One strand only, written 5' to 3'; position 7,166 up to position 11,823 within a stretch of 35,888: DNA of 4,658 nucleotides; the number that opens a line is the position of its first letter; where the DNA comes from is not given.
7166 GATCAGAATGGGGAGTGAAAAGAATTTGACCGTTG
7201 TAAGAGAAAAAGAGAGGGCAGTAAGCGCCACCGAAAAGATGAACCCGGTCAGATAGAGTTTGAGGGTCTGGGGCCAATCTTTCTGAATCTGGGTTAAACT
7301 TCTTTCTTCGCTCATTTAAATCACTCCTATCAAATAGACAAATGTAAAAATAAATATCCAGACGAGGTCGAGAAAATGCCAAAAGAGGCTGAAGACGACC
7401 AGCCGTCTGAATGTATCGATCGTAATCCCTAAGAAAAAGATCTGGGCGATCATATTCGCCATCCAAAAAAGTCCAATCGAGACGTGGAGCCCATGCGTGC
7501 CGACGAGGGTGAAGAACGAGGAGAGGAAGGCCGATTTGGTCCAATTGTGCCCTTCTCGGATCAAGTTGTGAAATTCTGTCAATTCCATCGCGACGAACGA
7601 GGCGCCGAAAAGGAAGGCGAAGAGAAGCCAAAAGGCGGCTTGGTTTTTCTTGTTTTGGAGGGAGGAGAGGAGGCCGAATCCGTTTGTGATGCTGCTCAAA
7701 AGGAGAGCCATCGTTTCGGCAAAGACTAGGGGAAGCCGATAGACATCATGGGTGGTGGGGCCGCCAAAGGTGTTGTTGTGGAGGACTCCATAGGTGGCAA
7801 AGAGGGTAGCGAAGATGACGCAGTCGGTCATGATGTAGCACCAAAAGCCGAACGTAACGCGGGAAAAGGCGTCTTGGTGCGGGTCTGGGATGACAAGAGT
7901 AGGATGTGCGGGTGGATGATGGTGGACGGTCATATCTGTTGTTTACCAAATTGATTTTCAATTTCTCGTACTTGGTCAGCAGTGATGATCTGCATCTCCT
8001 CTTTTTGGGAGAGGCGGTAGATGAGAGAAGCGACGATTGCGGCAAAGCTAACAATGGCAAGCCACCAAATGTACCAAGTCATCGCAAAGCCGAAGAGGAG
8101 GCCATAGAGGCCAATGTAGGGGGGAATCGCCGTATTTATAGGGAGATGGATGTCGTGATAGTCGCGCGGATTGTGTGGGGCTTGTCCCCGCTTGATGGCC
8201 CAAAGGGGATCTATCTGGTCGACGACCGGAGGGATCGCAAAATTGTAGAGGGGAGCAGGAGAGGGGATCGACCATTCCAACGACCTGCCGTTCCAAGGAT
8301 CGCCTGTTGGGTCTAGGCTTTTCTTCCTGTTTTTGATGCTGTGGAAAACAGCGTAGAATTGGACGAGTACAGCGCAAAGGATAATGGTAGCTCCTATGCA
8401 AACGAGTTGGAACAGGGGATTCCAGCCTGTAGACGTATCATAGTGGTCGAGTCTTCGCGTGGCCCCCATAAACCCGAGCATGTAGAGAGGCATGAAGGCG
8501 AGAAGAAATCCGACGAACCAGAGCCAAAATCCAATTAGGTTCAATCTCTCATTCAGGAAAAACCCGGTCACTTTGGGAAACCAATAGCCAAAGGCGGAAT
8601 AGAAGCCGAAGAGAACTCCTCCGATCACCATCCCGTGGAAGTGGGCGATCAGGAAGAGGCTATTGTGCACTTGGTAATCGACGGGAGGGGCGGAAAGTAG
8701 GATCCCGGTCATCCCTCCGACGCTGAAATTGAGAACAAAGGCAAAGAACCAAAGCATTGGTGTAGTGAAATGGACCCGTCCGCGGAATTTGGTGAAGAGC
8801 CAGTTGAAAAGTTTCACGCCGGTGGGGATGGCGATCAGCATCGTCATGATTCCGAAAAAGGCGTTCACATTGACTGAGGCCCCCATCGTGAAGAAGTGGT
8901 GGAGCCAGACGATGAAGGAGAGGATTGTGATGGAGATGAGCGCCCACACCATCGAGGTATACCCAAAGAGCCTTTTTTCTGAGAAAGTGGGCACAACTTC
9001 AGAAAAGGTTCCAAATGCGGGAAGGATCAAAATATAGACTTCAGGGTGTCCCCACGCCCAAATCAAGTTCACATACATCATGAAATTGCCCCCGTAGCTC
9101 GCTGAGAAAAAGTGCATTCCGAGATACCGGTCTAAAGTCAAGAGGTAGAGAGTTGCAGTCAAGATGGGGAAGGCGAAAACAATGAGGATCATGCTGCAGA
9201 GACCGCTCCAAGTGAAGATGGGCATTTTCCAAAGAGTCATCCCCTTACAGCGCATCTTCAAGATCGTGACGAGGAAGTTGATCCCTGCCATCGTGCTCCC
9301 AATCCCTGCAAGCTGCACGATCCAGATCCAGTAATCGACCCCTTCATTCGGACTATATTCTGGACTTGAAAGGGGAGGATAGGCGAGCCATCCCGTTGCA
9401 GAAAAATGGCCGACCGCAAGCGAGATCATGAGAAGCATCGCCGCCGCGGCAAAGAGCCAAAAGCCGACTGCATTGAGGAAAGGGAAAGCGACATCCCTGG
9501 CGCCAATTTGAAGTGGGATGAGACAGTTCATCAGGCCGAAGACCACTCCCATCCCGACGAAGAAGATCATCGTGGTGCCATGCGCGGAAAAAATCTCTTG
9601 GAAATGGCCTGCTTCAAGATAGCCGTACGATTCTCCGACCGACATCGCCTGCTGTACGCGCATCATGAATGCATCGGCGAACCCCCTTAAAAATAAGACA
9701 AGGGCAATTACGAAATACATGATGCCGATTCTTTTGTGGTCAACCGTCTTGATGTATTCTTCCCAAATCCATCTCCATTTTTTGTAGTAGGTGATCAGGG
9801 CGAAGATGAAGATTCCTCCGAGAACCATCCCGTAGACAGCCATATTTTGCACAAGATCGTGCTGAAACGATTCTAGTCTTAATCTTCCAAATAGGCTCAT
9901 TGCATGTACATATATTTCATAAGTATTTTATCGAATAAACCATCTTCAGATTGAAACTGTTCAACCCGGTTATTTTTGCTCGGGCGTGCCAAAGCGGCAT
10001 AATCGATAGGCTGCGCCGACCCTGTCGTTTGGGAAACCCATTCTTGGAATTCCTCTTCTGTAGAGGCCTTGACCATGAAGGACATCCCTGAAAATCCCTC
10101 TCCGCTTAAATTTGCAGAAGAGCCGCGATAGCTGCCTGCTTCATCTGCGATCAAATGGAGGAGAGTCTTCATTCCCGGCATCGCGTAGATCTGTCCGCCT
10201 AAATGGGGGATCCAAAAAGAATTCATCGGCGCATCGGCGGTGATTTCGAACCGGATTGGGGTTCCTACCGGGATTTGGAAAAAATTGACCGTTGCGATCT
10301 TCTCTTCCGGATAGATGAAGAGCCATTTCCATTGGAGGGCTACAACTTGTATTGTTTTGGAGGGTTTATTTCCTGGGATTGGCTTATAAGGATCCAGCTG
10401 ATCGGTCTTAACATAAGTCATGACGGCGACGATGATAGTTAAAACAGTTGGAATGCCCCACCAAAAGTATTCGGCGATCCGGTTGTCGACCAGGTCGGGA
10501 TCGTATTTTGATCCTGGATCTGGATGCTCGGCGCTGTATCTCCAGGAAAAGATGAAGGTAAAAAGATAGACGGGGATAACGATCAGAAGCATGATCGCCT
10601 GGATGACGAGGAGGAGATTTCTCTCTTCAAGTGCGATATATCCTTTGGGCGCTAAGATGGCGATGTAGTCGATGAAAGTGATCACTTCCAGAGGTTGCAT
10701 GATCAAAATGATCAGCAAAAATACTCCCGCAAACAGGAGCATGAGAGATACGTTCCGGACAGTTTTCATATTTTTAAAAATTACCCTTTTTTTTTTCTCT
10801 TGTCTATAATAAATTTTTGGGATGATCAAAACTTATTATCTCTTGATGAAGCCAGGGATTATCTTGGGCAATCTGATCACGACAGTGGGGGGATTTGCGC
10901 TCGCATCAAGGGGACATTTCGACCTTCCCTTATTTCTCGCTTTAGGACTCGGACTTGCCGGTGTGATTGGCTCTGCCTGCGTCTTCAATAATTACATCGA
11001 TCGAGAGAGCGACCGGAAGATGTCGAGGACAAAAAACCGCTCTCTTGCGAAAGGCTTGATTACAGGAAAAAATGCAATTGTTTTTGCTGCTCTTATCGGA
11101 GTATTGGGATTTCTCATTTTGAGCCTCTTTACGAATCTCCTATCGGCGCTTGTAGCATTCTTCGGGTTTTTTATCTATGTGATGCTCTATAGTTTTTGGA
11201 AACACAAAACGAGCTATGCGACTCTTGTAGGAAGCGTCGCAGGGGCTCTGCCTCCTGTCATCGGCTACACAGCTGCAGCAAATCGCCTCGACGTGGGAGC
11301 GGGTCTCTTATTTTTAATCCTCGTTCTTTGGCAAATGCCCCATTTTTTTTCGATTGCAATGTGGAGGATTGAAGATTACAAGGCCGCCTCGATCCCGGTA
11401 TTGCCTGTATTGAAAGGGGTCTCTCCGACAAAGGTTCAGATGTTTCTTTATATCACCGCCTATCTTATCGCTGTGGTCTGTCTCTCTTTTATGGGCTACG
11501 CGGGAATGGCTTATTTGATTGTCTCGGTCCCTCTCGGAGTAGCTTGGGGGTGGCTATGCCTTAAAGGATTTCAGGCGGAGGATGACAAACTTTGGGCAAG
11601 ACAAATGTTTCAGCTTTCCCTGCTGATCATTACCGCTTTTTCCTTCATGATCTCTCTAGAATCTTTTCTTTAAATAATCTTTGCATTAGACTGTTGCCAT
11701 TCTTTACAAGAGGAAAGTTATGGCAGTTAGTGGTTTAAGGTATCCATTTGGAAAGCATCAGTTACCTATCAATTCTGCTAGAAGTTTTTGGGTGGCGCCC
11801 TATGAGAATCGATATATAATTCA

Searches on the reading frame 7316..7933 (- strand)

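Call 20: search_protein_families(library=pfam, proteins=[window:7316-7933:-], max_evalue=0.00001)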
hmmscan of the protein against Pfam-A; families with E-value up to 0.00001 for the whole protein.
window:7316-7933:- (205 aa): 1 family
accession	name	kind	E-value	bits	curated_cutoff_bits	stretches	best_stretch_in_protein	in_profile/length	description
PF00510.24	COX3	-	2.8e-09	37.6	23.8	1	26-203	76-257/258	Cytochrome c oxidase subunit III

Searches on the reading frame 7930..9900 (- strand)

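Call 20: search_protein_families(library=pfam, proteins=[window:7930-9900:-], max_evalue=0.00001)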
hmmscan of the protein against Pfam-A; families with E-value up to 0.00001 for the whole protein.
window:7930-9900:- (656 aa): 1 family
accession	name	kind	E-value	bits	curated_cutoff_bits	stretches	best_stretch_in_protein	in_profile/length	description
PF00115.25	COX1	-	6.7e-141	470.5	34.8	1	57-506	1-436/436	Cytochrome C and Quinol oxidase polypeptide I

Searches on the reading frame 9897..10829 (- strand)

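Call 21: search_protein_families(library=pfam, proteins=[window:9897-10829:-], max_evalue=0.00001)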
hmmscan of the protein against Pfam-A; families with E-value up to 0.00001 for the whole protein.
window:9897-10829:- (310 aa): 2 families
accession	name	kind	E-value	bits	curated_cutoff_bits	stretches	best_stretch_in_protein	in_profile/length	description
PF06481.20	COX_ARM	-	1.1e-09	38.4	23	1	277-308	12-44/46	COX Aromatic Rich Motif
PF00116.26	COX2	-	3.2e-07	30.7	22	1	183-255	47-119/120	Cytochrome C oxidase subunit II, periplasmic domain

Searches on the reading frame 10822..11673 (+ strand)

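Call 21: search_protein_families(library=pfam, proteins=[window:10822-11673:+], max_evalue=0.00001)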
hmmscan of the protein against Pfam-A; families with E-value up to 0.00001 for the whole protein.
window:10822-11673:+ (283 aa): 1 family
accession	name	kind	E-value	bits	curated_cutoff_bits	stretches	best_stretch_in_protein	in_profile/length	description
PF01040.23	UbiA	-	2.6e-62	210.8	34.2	1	18-267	2-249/250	UbiA prenyltransferase family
